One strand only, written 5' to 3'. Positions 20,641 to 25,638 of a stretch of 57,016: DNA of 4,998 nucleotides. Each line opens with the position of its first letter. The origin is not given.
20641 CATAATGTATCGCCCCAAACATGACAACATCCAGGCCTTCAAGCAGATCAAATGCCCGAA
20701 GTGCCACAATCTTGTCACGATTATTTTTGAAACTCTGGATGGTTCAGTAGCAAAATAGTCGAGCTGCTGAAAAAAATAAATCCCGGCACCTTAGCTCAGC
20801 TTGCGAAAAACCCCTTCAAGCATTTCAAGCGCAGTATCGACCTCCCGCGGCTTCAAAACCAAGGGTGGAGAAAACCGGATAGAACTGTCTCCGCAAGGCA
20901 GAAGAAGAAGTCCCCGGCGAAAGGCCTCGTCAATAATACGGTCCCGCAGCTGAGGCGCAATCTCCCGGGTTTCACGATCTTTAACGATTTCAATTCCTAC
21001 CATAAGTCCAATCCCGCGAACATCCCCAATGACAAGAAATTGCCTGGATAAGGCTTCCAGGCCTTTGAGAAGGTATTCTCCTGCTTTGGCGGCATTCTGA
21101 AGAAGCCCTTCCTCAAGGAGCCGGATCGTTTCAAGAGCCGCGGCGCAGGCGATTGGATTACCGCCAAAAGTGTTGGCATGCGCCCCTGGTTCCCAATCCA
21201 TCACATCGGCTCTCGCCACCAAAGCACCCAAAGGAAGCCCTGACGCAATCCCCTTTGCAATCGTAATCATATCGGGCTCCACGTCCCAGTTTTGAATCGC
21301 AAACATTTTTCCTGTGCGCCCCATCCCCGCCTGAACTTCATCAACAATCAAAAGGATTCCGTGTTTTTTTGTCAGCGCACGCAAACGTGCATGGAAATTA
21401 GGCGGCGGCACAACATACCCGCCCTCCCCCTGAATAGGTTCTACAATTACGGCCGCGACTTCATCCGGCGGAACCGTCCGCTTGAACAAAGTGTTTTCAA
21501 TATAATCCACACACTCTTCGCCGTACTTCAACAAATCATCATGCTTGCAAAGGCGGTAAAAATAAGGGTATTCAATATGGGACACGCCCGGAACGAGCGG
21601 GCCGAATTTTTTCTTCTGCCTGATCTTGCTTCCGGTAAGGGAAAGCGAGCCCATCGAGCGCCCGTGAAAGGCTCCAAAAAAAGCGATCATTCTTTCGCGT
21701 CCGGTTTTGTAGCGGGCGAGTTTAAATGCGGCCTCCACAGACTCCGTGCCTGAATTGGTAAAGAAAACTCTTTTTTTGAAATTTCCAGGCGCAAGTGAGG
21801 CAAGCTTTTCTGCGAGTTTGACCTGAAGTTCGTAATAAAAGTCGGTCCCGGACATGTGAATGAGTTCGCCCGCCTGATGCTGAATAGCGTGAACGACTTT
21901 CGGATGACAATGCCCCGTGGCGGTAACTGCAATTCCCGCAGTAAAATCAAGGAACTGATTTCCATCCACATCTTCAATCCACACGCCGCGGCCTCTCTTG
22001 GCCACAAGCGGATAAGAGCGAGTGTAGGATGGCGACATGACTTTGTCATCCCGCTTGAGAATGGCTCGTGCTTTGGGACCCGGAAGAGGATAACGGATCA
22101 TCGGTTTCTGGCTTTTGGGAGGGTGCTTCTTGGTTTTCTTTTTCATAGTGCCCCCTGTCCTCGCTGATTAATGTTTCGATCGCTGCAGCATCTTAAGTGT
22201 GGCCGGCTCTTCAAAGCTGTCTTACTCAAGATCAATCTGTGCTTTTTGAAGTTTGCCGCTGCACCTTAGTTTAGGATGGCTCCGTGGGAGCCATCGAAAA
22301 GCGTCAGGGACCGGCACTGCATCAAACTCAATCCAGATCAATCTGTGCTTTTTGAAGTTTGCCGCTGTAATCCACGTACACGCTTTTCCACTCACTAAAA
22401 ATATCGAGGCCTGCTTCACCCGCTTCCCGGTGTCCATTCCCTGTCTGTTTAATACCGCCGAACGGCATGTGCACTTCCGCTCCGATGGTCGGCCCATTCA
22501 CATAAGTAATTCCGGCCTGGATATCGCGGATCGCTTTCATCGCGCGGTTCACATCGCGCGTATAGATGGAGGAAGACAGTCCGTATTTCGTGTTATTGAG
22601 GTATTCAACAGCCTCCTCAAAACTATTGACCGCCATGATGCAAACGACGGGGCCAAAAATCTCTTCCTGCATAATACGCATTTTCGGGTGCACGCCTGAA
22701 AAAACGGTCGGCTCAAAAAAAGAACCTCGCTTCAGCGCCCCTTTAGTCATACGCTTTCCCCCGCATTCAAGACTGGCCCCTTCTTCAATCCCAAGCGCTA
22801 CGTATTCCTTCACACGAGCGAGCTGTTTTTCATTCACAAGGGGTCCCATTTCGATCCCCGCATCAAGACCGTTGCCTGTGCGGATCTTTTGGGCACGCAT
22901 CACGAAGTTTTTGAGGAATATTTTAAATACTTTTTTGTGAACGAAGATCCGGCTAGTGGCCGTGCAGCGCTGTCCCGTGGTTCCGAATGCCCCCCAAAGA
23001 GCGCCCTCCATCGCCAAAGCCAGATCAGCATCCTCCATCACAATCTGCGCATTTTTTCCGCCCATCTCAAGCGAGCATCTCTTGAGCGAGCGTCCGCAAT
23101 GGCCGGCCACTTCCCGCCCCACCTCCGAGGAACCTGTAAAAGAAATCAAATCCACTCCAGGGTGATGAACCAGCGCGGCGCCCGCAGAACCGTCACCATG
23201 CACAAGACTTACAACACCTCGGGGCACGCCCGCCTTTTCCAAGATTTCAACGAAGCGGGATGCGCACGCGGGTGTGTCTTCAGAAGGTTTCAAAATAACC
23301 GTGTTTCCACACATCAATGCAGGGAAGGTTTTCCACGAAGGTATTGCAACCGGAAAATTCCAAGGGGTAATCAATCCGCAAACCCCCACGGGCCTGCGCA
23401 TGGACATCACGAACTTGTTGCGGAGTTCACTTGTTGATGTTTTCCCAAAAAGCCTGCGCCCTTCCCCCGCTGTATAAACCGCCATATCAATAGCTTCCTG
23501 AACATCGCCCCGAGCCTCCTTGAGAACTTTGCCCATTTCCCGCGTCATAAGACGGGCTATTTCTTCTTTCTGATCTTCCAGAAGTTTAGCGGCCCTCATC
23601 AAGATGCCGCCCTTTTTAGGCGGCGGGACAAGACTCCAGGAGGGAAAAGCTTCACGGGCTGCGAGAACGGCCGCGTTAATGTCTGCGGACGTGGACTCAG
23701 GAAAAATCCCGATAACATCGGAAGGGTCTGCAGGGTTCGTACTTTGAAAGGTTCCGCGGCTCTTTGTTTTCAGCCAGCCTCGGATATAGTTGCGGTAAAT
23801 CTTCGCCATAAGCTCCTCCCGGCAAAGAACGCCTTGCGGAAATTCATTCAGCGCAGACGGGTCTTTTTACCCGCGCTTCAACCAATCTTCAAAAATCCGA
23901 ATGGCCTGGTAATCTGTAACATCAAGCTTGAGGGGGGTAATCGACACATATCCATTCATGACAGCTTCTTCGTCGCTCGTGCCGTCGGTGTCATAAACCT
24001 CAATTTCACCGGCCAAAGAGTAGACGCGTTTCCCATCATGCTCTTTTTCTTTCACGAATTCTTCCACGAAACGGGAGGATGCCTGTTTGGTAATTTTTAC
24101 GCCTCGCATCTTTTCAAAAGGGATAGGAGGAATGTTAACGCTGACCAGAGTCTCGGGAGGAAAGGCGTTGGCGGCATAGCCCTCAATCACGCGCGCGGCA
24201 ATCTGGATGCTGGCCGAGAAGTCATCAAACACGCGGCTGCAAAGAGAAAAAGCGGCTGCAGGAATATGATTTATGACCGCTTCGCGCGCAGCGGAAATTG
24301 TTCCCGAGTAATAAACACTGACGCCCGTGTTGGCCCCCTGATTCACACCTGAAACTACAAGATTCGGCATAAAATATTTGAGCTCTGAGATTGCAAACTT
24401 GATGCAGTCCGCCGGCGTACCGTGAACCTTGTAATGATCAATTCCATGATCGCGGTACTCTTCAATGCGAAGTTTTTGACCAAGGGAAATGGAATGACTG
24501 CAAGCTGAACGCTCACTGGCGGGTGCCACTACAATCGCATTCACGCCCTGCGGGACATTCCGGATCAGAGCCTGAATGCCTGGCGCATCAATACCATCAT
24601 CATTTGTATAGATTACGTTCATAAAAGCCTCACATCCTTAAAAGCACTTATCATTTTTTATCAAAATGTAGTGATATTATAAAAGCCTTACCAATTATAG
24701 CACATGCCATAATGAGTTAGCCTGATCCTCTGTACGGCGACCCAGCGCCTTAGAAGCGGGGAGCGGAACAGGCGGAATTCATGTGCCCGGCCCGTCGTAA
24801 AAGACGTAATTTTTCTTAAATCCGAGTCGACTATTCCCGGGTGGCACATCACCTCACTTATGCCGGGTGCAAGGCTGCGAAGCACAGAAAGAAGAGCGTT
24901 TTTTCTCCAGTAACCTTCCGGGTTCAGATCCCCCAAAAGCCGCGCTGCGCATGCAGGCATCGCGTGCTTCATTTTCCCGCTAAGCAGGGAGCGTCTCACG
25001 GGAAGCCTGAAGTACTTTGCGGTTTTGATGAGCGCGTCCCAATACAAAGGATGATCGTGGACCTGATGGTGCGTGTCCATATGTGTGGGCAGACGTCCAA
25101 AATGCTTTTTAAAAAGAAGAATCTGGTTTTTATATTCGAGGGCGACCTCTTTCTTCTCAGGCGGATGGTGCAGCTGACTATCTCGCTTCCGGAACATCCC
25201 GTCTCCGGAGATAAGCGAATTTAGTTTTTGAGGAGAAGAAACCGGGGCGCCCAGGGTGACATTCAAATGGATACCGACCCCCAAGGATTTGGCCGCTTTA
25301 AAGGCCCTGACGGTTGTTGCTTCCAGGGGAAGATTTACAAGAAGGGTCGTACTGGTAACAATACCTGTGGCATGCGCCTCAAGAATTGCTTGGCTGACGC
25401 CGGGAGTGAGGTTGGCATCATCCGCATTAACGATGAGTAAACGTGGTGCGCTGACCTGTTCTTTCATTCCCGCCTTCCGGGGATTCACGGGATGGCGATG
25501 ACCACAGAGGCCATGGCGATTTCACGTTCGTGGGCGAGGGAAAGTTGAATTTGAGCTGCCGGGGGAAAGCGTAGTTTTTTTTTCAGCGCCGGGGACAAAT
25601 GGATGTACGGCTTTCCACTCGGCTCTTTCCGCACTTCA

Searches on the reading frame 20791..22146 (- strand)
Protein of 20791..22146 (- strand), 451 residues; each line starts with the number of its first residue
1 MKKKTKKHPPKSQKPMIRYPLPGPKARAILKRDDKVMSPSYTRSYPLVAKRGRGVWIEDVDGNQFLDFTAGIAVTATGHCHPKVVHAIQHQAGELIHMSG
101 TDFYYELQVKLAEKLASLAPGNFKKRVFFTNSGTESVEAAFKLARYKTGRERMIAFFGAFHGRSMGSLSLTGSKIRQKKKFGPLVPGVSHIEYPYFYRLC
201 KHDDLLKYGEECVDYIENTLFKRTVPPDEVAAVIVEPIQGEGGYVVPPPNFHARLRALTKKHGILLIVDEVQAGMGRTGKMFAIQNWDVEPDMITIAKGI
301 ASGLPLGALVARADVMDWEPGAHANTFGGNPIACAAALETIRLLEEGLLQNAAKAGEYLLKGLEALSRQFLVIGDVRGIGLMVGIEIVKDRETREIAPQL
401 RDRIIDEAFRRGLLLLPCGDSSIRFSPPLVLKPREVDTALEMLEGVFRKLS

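Call 13: search_protein_families(library=pfam, proteins=[window:20791-22146:-], max_evalue=0.001)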
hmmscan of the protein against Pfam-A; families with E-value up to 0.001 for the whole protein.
window:20791-22146:- (451 aa): 1 family
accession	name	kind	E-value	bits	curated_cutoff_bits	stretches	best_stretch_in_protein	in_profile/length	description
PF00202.27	Aminotran_3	-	1.1e-128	429.8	30.5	1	44-445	8-401/403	Aminotransferase class-III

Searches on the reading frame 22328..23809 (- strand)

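Call 13: search_protein_families(library=pfam, proteins=[window:22328-23809:-], max_evalue=0.001)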
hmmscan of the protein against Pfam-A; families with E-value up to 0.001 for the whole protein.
window:22328-23809:- (493 aa): 1 family
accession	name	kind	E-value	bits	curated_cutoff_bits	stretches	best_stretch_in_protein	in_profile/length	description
PF00171.27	Aldedh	-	7.1e-173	575.8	23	1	12-477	1-461/461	Aldehyde dehydrogenase family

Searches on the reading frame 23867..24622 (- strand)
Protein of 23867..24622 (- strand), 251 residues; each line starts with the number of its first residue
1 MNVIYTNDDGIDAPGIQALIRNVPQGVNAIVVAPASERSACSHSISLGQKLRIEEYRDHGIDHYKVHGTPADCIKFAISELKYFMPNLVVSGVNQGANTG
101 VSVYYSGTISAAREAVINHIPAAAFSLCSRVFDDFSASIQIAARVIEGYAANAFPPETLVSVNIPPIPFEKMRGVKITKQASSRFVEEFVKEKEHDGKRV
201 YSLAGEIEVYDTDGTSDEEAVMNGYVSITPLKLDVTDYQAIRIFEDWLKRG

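Call 13: search_protein_families(library=pfam, proteins=[window:23867-24622:-], max_evalue=0.001)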
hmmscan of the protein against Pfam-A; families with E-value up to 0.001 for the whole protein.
window:23867-24622:- (251 aa): 1 family
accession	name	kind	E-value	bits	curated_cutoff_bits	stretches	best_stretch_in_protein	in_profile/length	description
PF01975.23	SurE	-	1.2e-55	188.6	22.1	1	4-185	2-187/189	Survival protein SurE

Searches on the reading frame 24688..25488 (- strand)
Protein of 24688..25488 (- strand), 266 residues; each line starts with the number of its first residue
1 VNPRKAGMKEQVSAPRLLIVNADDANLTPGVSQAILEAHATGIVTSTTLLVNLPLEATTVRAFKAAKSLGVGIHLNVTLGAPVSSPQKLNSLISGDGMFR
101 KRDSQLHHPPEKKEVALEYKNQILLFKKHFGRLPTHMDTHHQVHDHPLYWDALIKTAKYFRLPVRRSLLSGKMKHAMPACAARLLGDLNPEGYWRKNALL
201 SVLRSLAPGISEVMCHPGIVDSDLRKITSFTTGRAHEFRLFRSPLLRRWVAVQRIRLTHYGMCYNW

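Call 13: search_protein_families(library=pfam, proteins=[window:24688-25488:-], max_evalue=0.001)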
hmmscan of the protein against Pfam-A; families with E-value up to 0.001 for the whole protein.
window:24688-25488:- (266 aa): 1 family
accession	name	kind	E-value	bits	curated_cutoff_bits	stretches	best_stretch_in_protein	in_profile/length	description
PF04794.17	YdjC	-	2.9e-50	172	29.7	1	18-251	2-265/266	YdjC-like protein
